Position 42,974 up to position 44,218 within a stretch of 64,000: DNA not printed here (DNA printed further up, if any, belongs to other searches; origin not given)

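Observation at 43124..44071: Papain-like (C1-like) domain with an apparently substituted nucleophile, fused to a GNAT acetyltransferase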

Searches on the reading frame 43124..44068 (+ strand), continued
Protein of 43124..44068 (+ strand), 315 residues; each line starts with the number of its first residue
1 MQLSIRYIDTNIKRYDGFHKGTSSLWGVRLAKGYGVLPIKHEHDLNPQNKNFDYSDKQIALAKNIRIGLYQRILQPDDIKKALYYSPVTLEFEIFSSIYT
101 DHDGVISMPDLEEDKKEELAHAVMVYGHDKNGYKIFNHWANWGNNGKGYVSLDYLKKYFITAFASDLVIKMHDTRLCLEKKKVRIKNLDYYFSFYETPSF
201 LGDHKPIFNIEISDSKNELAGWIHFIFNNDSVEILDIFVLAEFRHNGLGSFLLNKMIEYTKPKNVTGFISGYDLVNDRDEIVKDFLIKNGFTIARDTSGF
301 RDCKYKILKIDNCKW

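Call 58: search_protein_families(library=pfam, proteins=[P0158, P0164, P0162], max_evalue=0.01)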
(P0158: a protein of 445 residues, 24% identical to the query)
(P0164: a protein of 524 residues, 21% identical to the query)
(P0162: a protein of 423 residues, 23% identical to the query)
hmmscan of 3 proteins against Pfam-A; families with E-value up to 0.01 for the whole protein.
P0158 (445 aa): 4 families
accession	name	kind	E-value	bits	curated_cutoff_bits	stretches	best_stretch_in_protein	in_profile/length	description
PF00583.31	Acetyltransf_1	-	5.9e-07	30.2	20.7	1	226-280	53-108/116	Acetyltransferase (GNAT) family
PF14542.12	Acetyltransf_CG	-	0.00021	21.8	30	1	208-267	2-61/80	GCN5-related N-acetyl-transferase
PF13508.13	Acetyltransf_7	-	0.00024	21.8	27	1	226-269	23-65/84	Acetyltransferase (GNAT) domain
PF08445.16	FR47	-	0.00038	20.8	22.1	1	224-274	16-65/86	FR47-like protein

P0164 (524 aa): 5 families
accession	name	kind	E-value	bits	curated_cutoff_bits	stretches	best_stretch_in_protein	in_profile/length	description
PF04255.20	DUF433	-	1.8e-07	31.3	23.6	1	413-457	11-55/56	Protein of unknown function (DUF433)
PF00583.31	Acetyltransf_1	-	5.8e-07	30.2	20.7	1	226-271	53-99/116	Acetyltransferase (GNAT) family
PF13508.13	Acetyltransf_7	-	8.6e-05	23.3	27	1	225-268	22-64/84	Acetyltransferase (GNAT) domain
PF14542.12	Acetyltransf_CG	-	0.0015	19.1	30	1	208-268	2-62/80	GCN5-related N-acetyl-transferase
PF08445.16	FR47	-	0.002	18.5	22.1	1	222-278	14-69/86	FR47-like protein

P0162 (423 aa): 3 families
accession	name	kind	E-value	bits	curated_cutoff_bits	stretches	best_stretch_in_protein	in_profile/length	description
PF00583.31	Acetyltransf_1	-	7e-06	26.7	20.7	1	226-270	53-98/116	Acetyltransferase (GNAT) family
PF13508.13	Acetyltransf_7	-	0.00014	22.7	27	1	227-268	24-64/84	Acetyltransferase (GNAT) domain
PF14542.12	Acetyltransf_CG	-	0.00076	20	30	1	208-274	2-68/80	GCN5-related N-acetyl-transferase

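Call 65: predict_structure(alignment_id=A4)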
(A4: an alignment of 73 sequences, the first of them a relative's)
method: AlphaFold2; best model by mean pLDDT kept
length: 315 residues; sequences in the alignment: 73
mean_pLDDT: 95.2   pTM: 0.91
mean pLDDT of the five models: 95.2, 94.8, 94.3, 94.2, 93.6
residues with pLDDT >= 90: 296; 70-90: 13; 50-70: 3; < 50: 3
segments of 3 or more residues with pLDDT < 50: 313-315
pLDDT, mean of each block of 10 residues (from residue 1): 93 93 96 98 94 97 96 97 96 97 96 97 97 95 95 98 91 89 98 97 95 98 97 98 97 98 97 94 97 93 95 57
secondary structure, 60 per line:
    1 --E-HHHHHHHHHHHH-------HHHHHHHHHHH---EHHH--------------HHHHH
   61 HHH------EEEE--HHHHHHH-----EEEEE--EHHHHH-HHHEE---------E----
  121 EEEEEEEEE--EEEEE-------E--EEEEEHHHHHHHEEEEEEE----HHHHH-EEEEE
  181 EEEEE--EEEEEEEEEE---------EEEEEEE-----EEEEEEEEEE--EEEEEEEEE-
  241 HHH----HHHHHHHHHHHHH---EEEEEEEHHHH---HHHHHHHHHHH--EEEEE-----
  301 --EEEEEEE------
elements in order: H5-16 H24-34 H56-63 E70-73 H76-82 E88-92 H96-100 E121-129 E132-136 E147-151 H152-158 E159-165 H170-174 E176-185 E188-197 E207-213 E219-228 E231-239 H248-260 E264-270 H271-274 H278-288 E291-295 E303-309

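Call 68: fold_search(model_id=the predicted structure, library=pdb)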
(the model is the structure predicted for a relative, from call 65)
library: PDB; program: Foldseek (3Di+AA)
matches with E <= 10: 961; with E <= 0.001: 145
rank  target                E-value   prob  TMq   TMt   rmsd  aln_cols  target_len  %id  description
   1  3ois_A                5.7e-08  1.00  0.45  0.53   3.5       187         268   22  Crystal Structure Xylellain, a cysteine protease from Xylella fastidiosa (released 2011-08-03)
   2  7kpu_D                1.7e-06  1.00  0.30  0.46   5.4       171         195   14  Crystal structure of human NatD (NAA40) bound to a bisubstrate analogue with a C-3 linker (released 2021-06-16)
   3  4u9v                  2.0e-06  1.00  0.31  0.47   5.2       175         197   15  Crystal structure of NatD (Naa40p) bound to acetyl CoA (released 2015-01-28)
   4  7kd7_D                3.9e-06  1.00  0.30  0.44   5.5       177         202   14  Crystal structure of human NatD (NAA40) bound to a bisubstrate analogue (released 2021-06-16)
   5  4u9w_B                4.1e-06  1.00  0.30  0.45   5.5       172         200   14  Crystal Structure of NatD bound to H4/H2A peptide and CoA (released 2015-01-28)
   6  4u9w_D                5.6e-06  1.00  0.31  0.48   5.4       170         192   15  Crystal Structure of NatD bound to H4/H2A peptide and CoA (released 2015-01-28)
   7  7kpu_A                5.6e-06  1.00  0.30  0.45   5.6       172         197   14  Crystal structure of human NatD (NAA40) bound to a bisubstrate analogue with a C-3 linker (released 2021-06-16)
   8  4u9w_A                7.0e-06  1.00  0.31  0.47   5.1       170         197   14  Crystal Structure of NatD bound to H4/H2A peptide and CoA (released 2015-01-28)
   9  9mto_B                7.9e-06  1.00  0.26  0.53   4.5       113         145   18  Crystal structure of acetyltransferase CBU0801 from Coxiella burnetii (released 2025-01-22)
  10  9mto_A                8.4e-06  1.00  0.26  0.53   4.5       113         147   18  Crystal structure of acetyltransferase CBU0801 from Coxiella burnetii (released 2025-01-22)
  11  7kd7_A                1.4e-05  1.00  0.30  0.44   5.5       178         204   14  Crystal structure of human NatD (NAA40) bound to a bisubstrate analogue (released 2021-06-16)
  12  1tiq_B                1.5e-05  1.00  0.27  0.48   3.5       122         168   22  Crystal Structure of an Acetyltransferase (PaiA) in complex with CoA and DTT from Bacillus subtilis, Northeast Structu (released 2004-07-13)
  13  7kwh_C                1.9e-05  1.00  0.26  0.46   3.9       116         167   16  Spermidine N-acetyltransferase SpeG K23-Y30 chimera from Vibrio cholerae and hSSAT (released 2020-12-16)
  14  5c82                  1.9e-05  1.00  0.27  0.48  16.4       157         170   13  Crystal structure of Nourseothricin acetyltransferase (released 2016-06-29)
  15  7ypu_F                1.9e-05  1.00  0.26  0.48  16.5       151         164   12  OrfE-CoA-glycylthricin complex (released 2023-05-31)
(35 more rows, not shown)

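Call 70: find_related_loci(query=A5, collection=viral_contigs, flank=7000)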
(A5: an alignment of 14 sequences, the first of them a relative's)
Query A5 (315 aa) in viral_contigs; peptide patterns used: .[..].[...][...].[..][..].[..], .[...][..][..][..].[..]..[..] (x = any residue, [..] = any of these).
86 stretches matched a pattern, but none encodes a relative of the query by tblastn (E <= 1e-3).

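Call 71: find_related_loci(query=A1, collection=metagenome_contigs, flank=7000)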
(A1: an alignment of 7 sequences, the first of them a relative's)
Query A1 (315 aa) in metagenome_contigs; peptide patterns used: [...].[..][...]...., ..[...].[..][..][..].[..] (x = any residue, [..] = any of these).
600 stretches matched a pattern, but none encodes a relative of the query by tblastn (E <= 1e-3).

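Call 72: find_encoding_contigs(protein=P0004, flank=8000, max_places=2)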
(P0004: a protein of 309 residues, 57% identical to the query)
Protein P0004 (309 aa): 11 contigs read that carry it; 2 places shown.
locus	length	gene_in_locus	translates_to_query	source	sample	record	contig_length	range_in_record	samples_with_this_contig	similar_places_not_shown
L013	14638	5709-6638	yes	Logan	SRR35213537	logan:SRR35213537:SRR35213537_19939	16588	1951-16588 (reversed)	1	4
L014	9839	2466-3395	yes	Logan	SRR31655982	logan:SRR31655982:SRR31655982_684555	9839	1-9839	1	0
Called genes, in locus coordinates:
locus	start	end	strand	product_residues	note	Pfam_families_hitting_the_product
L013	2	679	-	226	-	?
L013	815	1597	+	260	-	PF01555:N6_N4_Mtase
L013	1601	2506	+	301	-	-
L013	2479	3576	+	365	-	PF02086:MethyltransfD12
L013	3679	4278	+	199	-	PF00717:Peptidase_S24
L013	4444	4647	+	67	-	-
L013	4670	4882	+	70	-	PF13031:DUF3892 (weak)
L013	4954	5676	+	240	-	-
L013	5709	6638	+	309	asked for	-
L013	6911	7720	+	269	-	-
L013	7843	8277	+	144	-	-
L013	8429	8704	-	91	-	PF00216:Bac_DNA_binding, PF18175:HU-CCDC81_bac_2 (faint)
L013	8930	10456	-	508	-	PF12072:RNase_Y_N, PF26594:KH_NusA_2nd (weak), PF00013:KH_1, PF22891:KH_PNO1_2nd (weak), PF08668:HDOD (faint), PF01966:HD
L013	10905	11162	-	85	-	-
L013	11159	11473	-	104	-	PF01337:Barstar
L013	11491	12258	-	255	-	PF00849:PseudoU_synth_2 (weak), PF01509:TruB_N, PF16198:TruB_C_2 (weak)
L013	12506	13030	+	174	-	-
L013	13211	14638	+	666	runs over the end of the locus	PF04760:IF2_N, PF00009:GTP_EFTU, PF00071:Ras (faint), PF01926:MMR_HSR1, PF03144:GTP_EFTU_D2 (faint), PF22042:EF-G_D2, PF11987:IF-2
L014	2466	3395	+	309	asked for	-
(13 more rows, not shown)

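Call 73: find_encoding_contigs(protein=P0162, flank=7000, max_places=2)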
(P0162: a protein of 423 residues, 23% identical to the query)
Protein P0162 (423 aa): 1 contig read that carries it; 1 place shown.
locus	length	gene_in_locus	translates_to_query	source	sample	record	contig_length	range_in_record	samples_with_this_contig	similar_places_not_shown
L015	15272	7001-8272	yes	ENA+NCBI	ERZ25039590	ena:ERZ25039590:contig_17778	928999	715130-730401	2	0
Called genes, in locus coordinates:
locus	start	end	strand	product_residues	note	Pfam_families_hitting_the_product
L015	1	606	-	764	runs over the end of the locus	PF13491:FtsK_4TM, PF17854:FtsK_alpha, PF01580:FtsK_SpoIIIE, PF12846:AAA_10 (faint), PF09397:FtsK_gamma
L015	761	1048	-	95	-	-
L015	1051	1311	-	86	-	-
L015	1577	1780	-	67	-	-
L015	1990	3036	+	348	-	PF07224:Chlorophyllase, PF03403:PAF-AH_p_II, PF12740:PETase (weak), PF12697:Abhydrolase_6 (weak)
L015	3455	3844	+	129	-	PF05168:HEPN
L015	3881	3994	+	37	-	-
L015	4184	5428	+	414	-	-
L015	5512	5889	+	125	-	PF01740:STAS, PF13466:STAS_2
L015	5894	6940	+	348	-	PF18306:LDcluster4, PF03641:Lysine_decarbox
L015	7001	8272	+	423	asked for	PF00583:Acetyltransf_1 (weak)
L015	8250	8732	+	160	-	-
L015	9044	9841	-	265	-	PF04542:Sigma70_r2 (weak), PF04545:Sigma70_r4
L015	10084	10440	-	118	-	-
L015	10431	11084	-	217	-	-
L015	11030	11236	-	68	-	-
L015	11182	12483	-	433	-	PF13646:HEAT_2 (weak)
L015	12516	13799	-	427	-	PF00278:Orn_DAP_Arg_deC, PF01168:Ala_racemase_N (weak), PF02784:Orn_Arg_deC_N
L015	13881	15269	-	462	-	PF00206:Lyase_1, PF14698:ASL_C2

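Call 74: find_encoding_contigs(protein=P0159, flank=7000, max_places=2)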
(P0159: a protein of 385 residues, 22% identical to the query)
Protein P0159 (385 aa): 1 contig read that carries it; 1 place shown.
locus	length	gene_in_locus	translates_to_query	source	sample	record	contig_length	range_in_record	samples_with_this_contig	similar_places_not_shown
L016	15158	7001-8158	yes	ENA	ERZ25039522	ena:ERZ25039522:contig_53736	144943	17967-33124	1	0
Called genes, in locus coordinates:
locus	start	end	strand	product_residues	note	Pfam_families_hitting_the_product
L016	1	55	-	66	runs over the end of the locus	-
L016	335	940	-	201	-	PF01212:Beta_elim_lyase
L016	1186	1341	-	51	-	-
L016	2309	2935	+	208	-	PF01264:Chorismate_synt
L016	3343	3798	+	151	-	-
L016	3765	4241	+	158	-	-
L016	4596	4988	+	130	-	PF09678:Caa3_CtaG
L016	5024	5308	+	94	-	PF09678:Caa3_CtaG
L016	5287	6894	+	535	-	-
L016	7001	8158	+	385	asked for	PF00583:Acetyltransf_1 (weak)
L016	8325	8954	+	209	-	PF01844:HNH (weak)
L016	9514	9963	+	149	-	-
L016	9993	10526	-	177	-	-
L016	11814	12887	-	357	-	-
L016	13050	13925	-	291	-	PF00069:Pkinase, PF07714:PK_Tyr_Ser-Thr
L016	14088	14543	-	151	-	-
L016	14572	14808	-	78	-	-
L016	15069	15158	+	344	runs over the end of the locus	PF01336:tRNA_anti-codon, PF01966:HD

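Call 95: fold_search(model_id=the predicted structure, library=viral)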
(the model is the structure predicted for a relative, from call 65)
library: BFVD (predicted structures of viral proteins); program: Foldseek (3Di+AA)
matches with E <= 10: 1255; with E <= 0.001: 72
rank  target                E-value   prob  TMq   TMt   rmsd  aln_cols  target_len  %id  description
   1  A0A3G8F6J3            8.8e-11  1.00  0.47  0.30  17.4       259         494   17  (no name in the UniProt tables at hand)
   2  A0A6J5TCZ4            1.1e-09  1.00  0.48  0.59   2.2       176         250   19  Peptidase_C1 domain containing protein [uncultured Caudovirales phage]
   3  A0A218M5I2            1.1e-07  1.00  0.34  0.58   5.3       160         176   14  Acetyltransferase domain protein [Arthrobacter phage Niktson]
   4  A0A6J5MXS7            2.0e-07  1.00  0.45  0.30   2.9       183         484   20  Peptidoglycan binding-like [uncultured Caudovirales phage]
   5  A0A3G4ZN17            2.3e-07  1.00  0.44  0.45   4.3       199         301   18  Peptidase [Terrestrivirus sp.]
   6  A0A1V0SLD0            3.9e-07  1.00  0.27  0.52   4.5       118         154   21  Acetyltransferase GNAT family protein [Klosneuvirus KNV1]
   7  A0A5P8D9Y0            5.9e-07  1.00  0.32  0.21   4.5       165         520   18  N-acetyltransferase domain-containing protein [Gordonia phage OhMyWard]
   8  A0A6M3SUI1            6.6e-07  1.00  0.33  0.21   4.6       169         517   20  Acetyltransferase [Gordonia phage Secretariat]
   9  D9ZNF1                8.4e-07  1.00  0.36  0.18  21.0       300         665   11  (no name in the UniProt tables at hand)
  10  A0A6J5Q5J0            1.3e-06  1.00  0.40  0.44   4.3       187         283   16  Uncharacterized protein [uncultured Caudovirales phage]
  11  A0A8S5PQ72            1.4e-06  1.00  0.28  0.12  20.7       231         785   12  Acetyltransferase [Myoviridae sp. ctwwN25]
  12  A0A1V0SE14            1.9e-06  1.00  0.27  0.54   4.2       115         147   25  Acetyltransferase GNAT family protein [Indivirus ILV1]
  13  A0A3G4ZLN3            2.3e-06  1.00  0.27  0.45   3.7       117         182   25  N-acyltransferase [Terrestrivirus sp.]
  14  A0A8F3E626            2.3e-06  1.00  0.31  0.30   4.6       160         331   13  Acetyltransferase [Streptomyces phage TaidaOne]
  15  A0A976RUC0            6.5e-06  1.00  0.28  0.46   2.6       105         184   18  (no name in the UniProt tables at hand)
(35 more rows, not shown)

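Call 97: search_dna_similar(query=P0001, collection=plasmids, mode=protein, max_evalue=0.00001, max_rows=15)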
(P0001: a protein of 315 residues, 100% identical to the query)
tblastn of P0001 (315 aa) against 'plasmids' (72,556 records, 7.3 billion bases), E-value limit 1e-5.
No match.

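Call 100: search_protein_families(library=pfam, proteins=[L013:4954-5673:+, L001:7063-7920:+, L005:4286-5341:+, L008:901-1701:+, L016:5287-6891:+, L015:8250-8729:+], max_evalue=1)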
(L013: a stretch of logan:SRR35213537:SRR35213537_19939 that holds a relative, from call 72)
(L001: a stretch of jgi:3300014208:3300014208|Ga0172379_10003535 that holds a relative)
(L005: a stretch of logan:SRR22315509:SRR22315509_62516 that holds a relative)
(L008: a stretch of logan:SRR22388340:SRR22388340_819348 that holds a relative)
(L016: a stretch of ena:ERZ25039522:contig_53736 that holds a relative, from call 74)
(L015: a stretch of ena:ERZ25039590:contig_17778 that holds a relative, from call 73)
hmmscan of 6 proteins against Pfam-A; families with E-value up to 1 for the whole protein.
L013:4954-5673:+ (240 aa): 2 families
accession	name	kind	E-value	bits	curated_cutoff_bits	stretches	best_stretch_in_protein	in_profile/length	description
PF04504.20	GeBP-like_DBD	-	0.017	16.3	29.5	1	96-151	13-69/94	Glabrous-enhancer-binding protein-like family, DBD domain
PF03415.19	Peptidase_C11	-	0.078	12.9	25.8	1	70-194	215-344/359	Clostripain family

L001:7063-7920:+ (286 aa): 1 family
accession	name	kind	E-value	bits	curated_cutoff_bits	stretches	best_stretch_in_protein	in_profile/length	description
PF03262.19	Corona_6B_7B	-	0.0067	16.6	27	1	147-213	46-110/208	Coronavirus 6B/7B protein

L005:4286-5341:+ (352 aa): 0 families

L008:901-1701:+ (267 aa): 0 families

L016:5287-6891:+ (535 aa): 3 families
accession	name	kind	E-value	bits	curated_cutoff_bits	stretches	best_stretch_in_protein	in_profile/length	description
PF12801.12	Fer4_5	-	0.025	15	22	1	196-227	3-33/48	4Fe-4S binding domain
PF00037.32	Fer4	-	0.029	14.6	21.1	1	279-295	7-23/24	4Fe-4S binding domain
PF12838.12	Fer4_7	-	0.072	14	27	1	279-293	37-51/52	4Fe-4S dicluster domain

L015:8250-8729:+ (160 aa): 0 families
